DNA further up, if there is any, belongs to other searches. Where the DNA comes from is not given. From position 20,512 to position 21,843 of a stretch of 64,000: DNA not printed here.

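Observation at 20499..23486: SIR2-HerA two-gene anti-phage island dropped into a catabolic locus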

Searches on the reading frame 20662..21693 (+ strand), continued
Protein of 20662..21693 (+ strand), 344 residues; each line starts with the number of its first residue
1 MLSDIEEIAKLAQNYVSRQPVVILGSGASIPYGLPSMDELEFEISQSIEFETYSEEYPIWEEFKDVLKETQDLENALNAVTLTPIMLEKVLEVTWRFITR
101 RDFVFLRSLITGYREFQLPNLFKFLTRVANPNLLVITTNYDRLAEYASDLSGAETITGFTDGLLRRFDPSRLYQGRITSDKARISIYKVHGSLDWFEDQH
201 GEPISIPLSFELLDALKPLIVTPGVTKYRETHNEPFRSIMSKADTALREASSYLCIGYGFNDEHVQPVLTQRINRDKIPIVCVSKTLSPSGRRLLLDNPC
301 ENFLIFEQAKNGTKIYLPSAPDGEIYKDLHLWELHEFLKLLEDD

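Call 15: find_homologous_proteins(query=window:20662-21693:+, max_evalue=0.00001)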
Query window:20662-21693:+ (344 aa): 2331 proteins with E <= 0.00001 among 7023 candidates; the best 120 are listed.
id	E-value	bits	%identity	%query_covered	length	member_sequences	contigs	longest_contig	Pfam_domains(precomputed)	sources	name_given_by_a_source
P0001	1.1e-228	776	100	100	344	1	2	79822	PF13289.13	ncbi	-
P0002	5.1e-108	379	52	98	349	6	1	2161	PF13289.13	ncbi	-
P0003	5.0e-104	366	51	99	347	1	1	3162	PF13289.13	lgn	-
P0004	7.7e-104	365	51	98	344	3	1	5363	PF13289.13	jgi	jgi:hypothetical protein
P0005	2.5e-100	354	49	98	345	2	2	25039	PF13289.13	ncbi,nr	ncbi:MAG: SIR2 family protein [Nitrospinae bacterium]|nr:SIR2 family protein [Nitrospinota bacterium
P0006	5.5e-99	349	48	99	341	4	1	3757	PF13289.13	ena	-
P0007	5.5e-99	349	48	99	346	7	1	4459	PF13289.13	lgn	-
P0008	6.6e-97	343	49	99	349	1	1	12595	PF13289.13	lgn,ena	-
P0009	2.6e-96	341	48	99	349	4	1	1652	PF13289.13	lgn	-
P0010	2.8e-96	340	46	98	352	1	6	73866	PF13289.13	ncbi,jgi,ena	jgi:hypothetical protein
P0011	9.7e-96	339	44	99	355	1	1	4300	PF13289.13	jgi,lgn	jgi:hypothetical protein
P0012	1.4e-94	335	47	99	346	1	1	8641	PF13289.13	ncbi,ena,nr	ncbi:MAG: SIR2 family protein [candidate division Zixibacteria bacterium]|nr:SIR2 family protein [ca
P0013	1.7e-93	331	46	99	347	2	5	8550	PF13289.13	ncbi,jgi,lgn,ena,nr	ncbi:MAG: SIR2 family protein [Deltaproteobacteria bacterium]|nr:MAG: SIR2 family protein [Deltaprot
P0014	3.0e-93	331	46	99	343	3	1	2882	PF13289.13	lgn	-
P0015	7.1e-93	329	45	98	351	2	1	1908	PF13289.13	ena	-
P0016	7.8e-93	329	46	97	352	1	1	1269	PF13289.13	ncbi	-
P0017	8.7e-93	329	46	97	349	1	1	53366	PF13289.13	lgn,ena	-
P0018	7.2e-92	326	45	99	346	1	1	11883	PF13289.13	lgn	-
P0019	1.5e-91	325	46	98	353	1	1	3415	PF13289.13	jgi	-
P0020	1.9e-91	325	46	99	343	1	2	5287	PF13289.13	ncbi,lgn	-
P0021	1.9e-91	325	44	98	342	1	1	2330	PF13289.13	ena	-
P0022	2.3e-91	324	45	98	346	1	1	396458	PF13289.13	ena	-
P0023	5.4e-91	323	45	99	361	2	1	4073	PF13289.13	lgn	-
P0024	6.6e-91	323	46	98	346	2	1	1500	PF13289.13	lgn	-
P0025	1.3e-90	322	44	98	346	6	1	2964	PF13289.13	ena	-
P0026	1.7e-90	321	46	99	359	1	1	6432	PF13289.13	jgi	jgi:hypothetical protein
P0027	1.8e-90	321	45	98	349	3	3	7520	PF13289.13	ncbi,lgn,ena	-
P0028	1.8e-90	321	45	98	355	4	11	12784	PF13289.13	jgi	jgi:hypothetical protein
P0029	4.0e-90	320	45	98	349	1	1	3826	PF13289.13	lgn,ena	-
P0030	4.3e-90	320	45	97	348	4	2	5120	PF13289.13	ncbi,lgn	-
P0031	4.5e-90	320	45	98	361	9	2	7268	PF13289.13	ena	-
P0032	5.4e-90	320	44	99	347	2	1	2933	PF13289.13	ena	-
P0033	6.2e-90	320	45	98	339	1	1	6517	PF13289.13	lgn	-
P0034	6.4e-90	320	46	98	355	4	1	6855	PF13289.13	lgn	-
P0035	6.6e-90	320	45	98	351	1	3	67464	PF13289.13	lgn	-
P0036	8.5e-90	319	44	99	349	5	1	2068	PF13289.13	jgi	-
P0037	1.4e-89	319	45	97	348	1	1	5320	PF13289.13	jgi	jgi:hypothetical protein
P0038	2.0e-89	318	45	98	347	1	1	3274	PF13289.13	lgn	-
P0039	2.9e-89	317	45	98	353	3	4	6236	PF13289.13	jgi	jgi:hypothetical protein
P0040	3.2e-89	317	45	99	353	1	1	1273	PF13289.13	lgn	-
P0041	3.6e-89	317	44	98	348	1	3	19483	PF13289.13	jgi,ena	-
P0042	4.3e-89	317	44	98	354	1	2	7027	PF13289.13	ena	-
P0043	7.9e-89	316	45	98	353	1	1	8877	PF13289.13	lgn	-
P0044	7.9e-89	316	44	99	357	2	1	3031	PF13289.13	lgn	-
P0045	8.7e-89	316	44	98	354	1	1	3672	PF13289.13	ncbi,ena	-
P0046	1.0e-88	316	45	98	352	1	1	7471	PF13289.13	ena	-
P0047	1.1e-88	315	43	98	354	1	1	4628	PF13289.13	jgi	jgi:hypothetical protein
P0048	1.3e-88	315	45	98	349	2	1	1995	PF13289.13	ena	-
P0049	1.4e-88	315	45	98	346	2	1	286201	PF13289.13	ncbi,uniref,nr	ncbi:SIR2 family protein [Thioalkalivibrio sp. ALJ3]|uniref:SIR2 family protein n=1 Tax=Thioalkalivi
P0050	1.4e-88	315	46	98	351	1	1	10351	PF13289.13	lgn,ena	-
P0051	1.7e-88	315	43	98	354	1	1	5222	PF13289.13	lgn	-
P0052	1.8e-88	315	45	98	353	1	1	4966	PF13289.13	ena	-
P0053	1.9e-88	315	44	98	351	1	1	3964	PF13289.13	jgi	-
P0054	2.0e-88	315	45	99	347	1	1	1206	PF13289.13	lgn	-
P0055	2.3e-88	314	44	99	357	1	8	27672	PF13289.13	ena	-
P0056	3.5e-88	314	44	98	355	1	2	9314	PF13289.13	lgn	-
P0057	3.9e-88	314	43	98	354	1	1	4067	PF13289.13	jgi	-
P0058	4.3e-88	314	43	98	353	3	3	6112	PF13289.13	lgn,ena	-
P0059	4.5e-88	314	44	98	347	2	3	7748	PF13289.13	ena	-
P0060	6.3e-88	313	44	98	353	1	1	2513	PF13289.13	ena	-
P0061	6.5e-88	313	43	98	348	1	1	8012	PF13289.13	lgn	-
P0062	7.9e-88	313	44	98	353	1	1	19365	PF13289.13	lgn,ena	-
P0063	8.0e-88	313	42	99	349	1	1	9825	PF13289.13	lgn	-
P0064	8.2e-88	313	44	97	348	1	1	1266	PF13289.13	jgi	jgi:hypothetical protein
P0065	1.0e-87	312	44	98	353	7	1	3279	PF13289.13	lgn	-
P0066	1.4e-87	312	44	98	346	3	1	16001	PF13289.13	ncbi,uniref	ncbi:hypothetical protein PC39_16101 [Salinisphaera sp. PC39]|uniref:SIR2 family protein n=1 Tax=Sal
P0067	1.7e-87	312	44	98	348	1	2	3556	PF13289.13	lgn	-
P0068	2.2e-87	311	44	99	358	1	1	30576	PF13289.13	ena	-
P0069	2.6e-87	311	44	98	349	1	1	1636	PF13289.13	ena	-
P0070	2.8e-87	311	43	98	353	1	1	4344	PF13289.13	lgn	-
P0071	2.8e-87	311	44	98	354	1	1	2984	PF13289.13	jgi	jgi:hypothetical protein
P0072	3.0e-87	311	44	99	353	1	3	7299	PF13289.13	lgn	-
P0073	4.9e-87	310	44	99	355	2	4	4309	PF13289.13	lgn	-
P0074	5.6e-87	310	45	98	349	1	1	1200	PF13289.13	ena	-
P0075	6.0e-87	310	43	99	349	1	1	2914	PF13289.13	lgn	-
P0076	7.0e-87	310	45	98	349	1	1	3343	PF13289.13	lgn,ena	-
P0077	7.1e-87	310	45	97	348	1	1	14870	PF13289.13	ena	-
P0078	8.2e-87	309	43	98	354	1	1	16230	PF13289.13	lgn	-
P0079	8.3e-87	309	43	98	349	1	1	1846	PF13289.13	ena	-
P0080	8.7e-87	309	43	98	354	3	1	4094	PF13289.13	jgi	jgi:hypothetical protein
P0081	8.8e-87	309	44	98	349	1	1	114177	PF13289.13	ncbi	ncbi:MAG: SIR2 family protein [Planctomycetota bacterium]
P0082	8.9e-87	309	44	98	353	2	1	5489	PF13289.13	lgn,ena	-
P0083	9.6e-87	309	42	99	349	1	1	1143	PF13289.13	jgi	jgi:hypothetical protein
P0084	1.0e-86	309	44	98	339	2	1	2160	PF13289.13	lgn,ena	-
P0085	1.4e-86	309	44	98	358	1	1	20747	PF13289.13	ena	-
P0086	1.4e-86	309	44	98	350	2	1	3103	PF13289.13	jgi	jgi:hypothetical protein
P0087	1.7e-86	308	45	98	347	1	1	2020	PF13289.13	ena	-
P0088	2.1e-86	308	45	98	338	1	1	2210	PF13289.13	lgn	-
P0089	2.1e-86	308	43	99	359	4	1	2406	PF13289.13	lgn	-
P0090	2.2e-86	308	44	98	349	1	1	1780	PF13289.13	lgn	-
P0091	2.6e-86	308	43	99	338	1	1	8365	PF13289.13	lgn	-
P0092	2.8e-86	308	44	98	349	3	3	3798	PF13289.13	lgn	-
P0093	3.1e-86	307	44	98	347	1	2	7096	PF13289.13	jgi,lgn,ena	-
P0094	3.2e-86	307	44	98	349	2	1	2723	PF13289.13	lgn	-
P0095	3.7e-86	307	43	98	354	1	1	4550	PF13289.13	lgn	-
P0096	4.2e-86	307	43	98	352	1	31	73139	PF13289.13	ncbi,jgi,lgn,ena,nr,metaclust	ncbi:FIG036446: hypothetical protein [Olavius sp. associated proteobacterium Delta 1]|nr:FIG036446: 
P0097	5.2e-86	307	43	99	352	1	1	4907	PF13289.13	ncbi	-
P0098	5.9e-86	307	44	98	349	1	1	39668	PF13289.13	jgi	-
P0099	9.0e-86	306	43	98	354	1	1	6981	PF13289.13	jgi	-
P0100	9.8e-86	306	43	98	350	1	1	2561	PF13289.13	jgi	jgi:hypothetical protein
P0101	1.0e-85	306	44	98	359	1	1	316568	PF13289.13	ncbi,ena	-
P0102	1.3e-85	305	43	98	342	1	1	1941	PF13289.13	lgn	-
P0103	1.8e-85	305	43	98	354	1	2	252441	PF13289.13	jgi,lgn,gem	-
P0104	1.9e-85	305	42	100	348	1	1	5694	PF13289.13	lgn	-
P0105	2.6e-85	304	43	98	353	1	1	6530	PF13289.13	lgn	-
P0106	2.8e-85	304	43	98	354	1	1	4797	PF13289.13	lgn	-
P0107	2.9e-85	304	44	98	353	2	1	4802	PF13289.13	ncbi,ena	-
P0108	3.2e-85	304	43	98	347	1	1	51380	PF13289.13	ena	-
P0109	4.9e-85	304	43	99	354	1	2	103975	PF13289.13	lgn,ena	-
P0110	8.0e-85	303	43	98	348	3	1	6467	PF13289.13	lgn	-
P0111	8.8e-85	303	43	98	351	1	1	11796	PF13289.13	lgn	-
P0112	1.8e-84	302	43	98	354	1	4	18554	PF13289.13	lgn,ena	-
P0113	2.6e-84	301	44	98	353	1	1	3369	PF13289.13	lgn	-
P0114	2.7e-84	301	42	98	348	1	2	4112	PF13289.13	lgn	-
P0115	3.4e-84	301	43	99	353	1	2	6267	PF13289.13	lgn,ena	-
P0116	4.8e-84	300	43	98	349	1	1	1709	PF13289.13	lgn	-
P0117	4.9e-84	300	44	99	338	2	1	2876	PF13289.13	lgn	-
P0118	7.2e-84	300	42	99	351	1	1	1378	PF13289.13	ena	-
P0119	9.0e-84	299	42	98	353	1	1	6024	PF13289.13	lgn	-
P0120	9.7e-84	299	43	99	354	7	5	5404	PF13289.13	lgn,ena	-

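Call 17: find_encoding_contigs(protein=P0001, flank=10000, max_places=4)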
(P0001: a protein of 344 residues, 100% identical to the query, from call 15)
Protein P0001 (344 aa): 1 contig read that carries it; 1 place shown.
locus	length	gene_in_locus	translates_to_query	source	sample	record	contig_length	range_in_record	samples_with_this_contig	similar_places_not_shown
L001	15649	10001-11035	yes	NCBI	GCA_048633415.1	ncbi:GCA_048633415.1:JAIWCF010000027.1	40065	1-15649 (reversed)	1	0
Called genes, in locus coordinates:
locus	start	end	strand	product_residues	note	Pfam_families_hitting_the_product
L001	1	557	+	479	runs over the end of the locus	-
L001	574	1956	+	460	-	PF01937:ARMT1-like_dom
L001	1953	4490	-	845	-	PF12838:Fer4_7 (weak), PF13187:Fer4_9 (weak), PF13237:Fer4_10 (weak), PF22117:Fer4_Nqo3 (weak), PF14691:Fer4_20, PF01266:DAO (weak), PF07992:Pyr_redox_2, PF13450:NAD_binding_8, +7 more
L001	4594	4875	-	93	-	-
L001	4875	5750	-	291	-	PF01869:BcrAD_BadFG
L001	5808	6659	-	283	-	PF01869:BcrAD_BadFG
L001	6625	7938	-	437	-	PF06050:HGD-D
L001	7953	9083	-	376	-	PF06050:HGD-D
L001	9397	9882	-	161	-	PF03061:4HBT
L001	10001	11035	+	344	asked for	PF13289:SIR2_2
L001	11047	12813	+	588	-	PF01935:DUF87, PF05872:HerA_C (faint), PF10412:TrwB_AAD_bind (weak)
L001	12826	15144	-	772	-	PF02737:3HCDH_N, PF00725:3HCDH, PF00378:ECH_1, PF16113:ECH_2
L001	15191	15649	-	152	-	?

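Call 18: find_encoding_contigs(protein=P0005, flank=6000, max_places=2)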
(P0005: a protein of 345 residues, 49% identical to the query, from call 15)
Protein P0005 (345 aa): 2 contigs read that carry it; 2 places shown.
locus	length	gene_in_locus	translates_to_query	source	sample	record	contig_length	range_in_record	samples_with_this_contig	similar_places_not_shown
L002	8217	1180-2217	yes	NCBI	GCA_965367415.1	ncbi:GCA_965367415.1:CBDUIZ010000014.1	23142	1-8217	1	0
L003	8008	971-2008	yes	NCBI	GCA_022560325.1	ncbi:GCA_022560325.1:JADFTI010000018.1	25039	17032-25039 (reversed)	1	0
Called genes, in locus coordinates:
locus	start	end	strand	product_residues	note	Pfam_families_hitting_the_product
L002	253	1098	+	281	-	-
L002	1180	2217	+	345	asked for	PF13289:SIR2_2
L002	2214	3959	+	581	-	PF01580:FtsK_SpoIIIE (faint), PF01935:DUF87, PF05872:HerA_C (faint), PF10412:TrwB_AAD_bind (faint)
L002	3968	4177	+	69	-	-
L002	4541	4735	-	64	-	-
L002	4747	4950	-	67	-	PF11431:Transport_MerF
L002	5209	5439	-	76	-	-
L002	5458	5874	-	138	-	PF17289:Terminase_6C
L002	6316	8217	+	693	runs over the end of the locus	PF02412:TSP_3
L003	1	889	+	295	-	?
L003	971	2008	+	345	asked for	PF13289:SIR2_2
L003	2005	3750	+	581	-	PF01580:FtsK_SpoIIIE (faint), PF01935:DUF87, PF05872:HerA_C (faint), PF10412:TrwB_AAD_bind (faint)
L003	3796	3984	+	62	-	PF01026:TatD_DNase (weak)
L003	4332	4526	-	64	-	-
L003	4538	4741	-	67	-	PF11431:Transport_MerF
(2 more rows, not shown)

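Call 19: find_encoding_contigs(protein=P0049, flank=6000, max_places=2)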
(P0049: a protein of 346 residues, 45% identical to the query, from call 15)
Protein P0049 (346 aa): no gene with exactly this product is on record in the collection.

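Call 59: predict_structure(alignment_id=A1)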
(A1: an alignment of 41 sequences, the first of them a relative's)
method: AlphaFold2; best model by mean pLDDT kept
length: 344 residues; sequences in the alignment: 41
mean_pLDDT: 90.3   pTM: 0.90
mean pLDDT of the five models: 90.3, 85.6, 85.2, 84.0, 82.6
residues with pLDDT >= 90: 245; 70-90: 79; 50-70: 20; < 50: 0
segments of 3 or more residues with pLDDT < 50: none
pLDDT, mean of each block of 10 residues (from residue 1): 83 95 93 90 93 95 94 88 89 90 93 91 94 91 92 94 91 70 92 91 91 86 59 87 96 93 89 96 94 90 97 96 95 95 81
secondary structure, 60 per line:
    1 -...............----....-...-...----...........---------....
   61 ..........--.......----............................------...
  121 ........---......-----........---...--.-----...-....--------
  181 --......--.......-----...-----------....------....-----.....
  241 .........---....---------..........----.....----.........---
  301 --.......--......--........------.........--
elements in order: H2-16 E21-24 H37-47 H57-70 H73-79 H84-111 H118-128 E132-137 H143-150 E154-156 E165-167 H169-172 E183-188 E191-197 E203-205 E217-220 H227-230 H236-249 E253-256 H266-275 E280-284 H289-297 E303-309 E312-317 E320-327 H334-342

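Call 68: fold_search(model_id=the predicted structure, library=pdb)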
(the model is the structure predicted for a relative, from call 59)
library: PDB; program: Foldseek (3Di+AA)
matches with E <= 10: 800; with E <= 0.001: 302
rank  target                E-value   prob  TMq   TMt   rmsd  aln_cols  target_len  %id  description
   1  8sub_I                9.7e-14  1.00  0.67  0.60   5.5       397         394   15  E. coli SIR2-HerA complex (dodecamer SIR2 pentamer HerA) (released 2023-12-27)
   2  8wld_Q                3.0e-13  1.00  0.64  0.65   6.1       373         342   15  Cryo-EM structure of SIR2/HerA antiphage complex (released 2024-09-11)
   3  8wld_E                4.6e-13  1.00  0.68  0.68   4.6       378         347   16  Cryo-EM structure of SIR2/HerA antiphage complex (released 2024-09-11)
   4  8j4u_G                4.6e-13  1.00  0.66  0.58   8.0       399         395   15  Structure of HerA-Sir2 complex from Escherichia coli Nezha system (released 2024-01-03)
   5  8sub_K                5.9e-13  1.00  0.61  0.53   8.3       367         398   16  E. coli SIR2-HerA complex (dodecamer SIR2 pentamer HerA) (released 2023-12-27)
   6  8w9l_A                6.3e-13  1.00  0.67  0.65   5.3       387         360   14  Cryo-EM structure of PsSIR2 (released 2024-09-11)
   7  8suw_F                6.7e-13  1.00  0.64  0.56   8.1       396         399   15  E. coli SIR2-HerA complex (dodecamer SIR2 bound 4 protomers of HerA) (released 2024-03-27)
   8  8sub_A                8.0e-13  1.00  0.69  0.60   5.0       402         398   14  E. coli SIR2-HerA complex (dodecamer SIR2 pentamer HerA) (released 2023-12-27)
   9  8wld_H                8.0e-13  1.00  0.64  0.64   6.4       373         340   15  Cryo-EM structure of SIR2/HerA antiphage complex (released 2024-09-11)
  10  8sub_B                1.1e-12  1.00  0.65  0.58   6.3       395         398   15  E. coli SIR2-HerA complex (dodecamer SIR2 pentamer HerA) (released 2023-12-27)
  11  8yhx_R                1.1e-12  1.00  0.62  0.55   9.0       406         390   16  Cryo-EM structure of the trimeric HerA (released 2024-11-06)
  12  8su9_D                1.2e-12  1.00  0.65  0.57   6.6       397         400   14  E. coli SIR2-HerA complex (hexamer HerA bound with dodecamer Sir2) (released 2024-03-27)
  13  8sub_D                1.6e-12  1.00  0.65  0.57   6.2       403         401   15  E. coli SIR2-HerA complex (dodecamer SIR2 pentamer HerA) (released 2023-12-27)
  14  8wld_K                1.6e-12  1.00  0.62  0.64   7.0       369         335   15  Cryo-EM structure of SIR2/HerA antiphage complex (released 2024-09-11)
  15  8sub_G                1.9e-12  1.00  0.62  0.56   7.7       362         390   16  E. coli SIR2-HerA complex (dodecamer SIR2 pentamer HerA) (released 2023-12-27)
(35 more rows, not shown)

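Call 85: list_cluster_members(proteins=[window:20662-21693:+, window:21708-23471:+, window:23490-25805:-, window:17289-18599:-, window:25855-27096:-])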
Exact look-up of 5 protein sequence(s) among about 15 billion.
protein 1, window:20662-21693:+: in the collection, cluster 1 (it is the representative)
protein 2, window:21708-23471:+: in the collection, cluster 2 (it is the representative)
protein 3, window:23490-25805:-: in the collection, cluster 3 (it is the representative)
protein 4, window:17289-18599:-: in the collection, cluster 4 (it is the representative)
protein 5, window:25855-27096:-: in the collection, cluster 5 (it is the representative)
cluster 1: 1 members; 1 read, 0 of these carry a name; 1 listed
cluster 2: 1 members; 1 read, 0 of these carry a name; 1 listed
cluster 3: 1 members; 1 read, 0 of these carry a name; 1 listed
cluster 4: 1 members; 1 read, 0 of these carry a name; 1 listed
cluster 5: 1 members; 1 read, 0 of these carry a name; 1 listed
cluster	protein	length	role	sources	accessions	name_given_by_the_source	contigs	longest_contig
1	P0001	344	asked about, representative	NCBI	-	-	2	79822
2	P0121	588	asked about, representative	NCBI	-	-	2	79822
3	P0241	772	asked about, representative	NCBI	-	-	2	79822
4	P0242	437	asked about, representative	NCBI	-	-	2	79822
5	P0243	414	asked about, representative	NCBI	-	-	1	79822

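Call 94: search_solved_structures(query=A1, max_evalue=0.001, show_alignments=0)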
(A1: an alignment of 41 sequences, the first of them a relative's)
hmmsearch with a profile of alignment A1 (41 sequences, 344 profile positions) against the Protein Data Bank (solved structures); distinct sequences matched with E-value up to 0.001: 8.
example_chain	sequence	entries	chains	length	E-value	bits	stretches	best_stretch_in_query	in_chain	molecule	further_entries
8yhx_G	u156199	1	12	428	6.2e-23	84.4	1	124-282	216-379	SIR2 family protein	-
8j4u_A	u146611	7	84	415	8.6e-11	44.5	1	129-286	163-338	SIR2-like domain-containing protein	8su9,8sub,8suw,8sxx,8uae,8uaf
8w9l_A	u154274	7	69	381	2.6e-10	42.9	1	125-272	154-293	SIR2-like domain-containing protein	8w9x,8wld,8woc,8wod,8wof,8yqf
9r3e_B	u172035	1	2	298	0.00011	24.4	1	20-147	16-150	Protein FAM118B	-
9r0p_B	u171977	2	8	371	0.00022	23.5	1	20-147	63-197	Protein FAM118B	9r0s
8zsf_D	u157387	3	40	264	0.00058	22.1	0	18-63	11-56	Sir2 family NAD-dependent protein deacetylase | KomC, SIR2 domain protein, NADase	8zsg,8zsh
9xvc_H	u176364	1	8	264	0.00071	21.8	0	18-63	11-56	KomC(H146N), a SIR2-domain NADase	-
8zsi_E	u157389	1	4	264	0.00072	21.7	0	18-63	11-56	Sir2 family NAD-dependent protein deacetylase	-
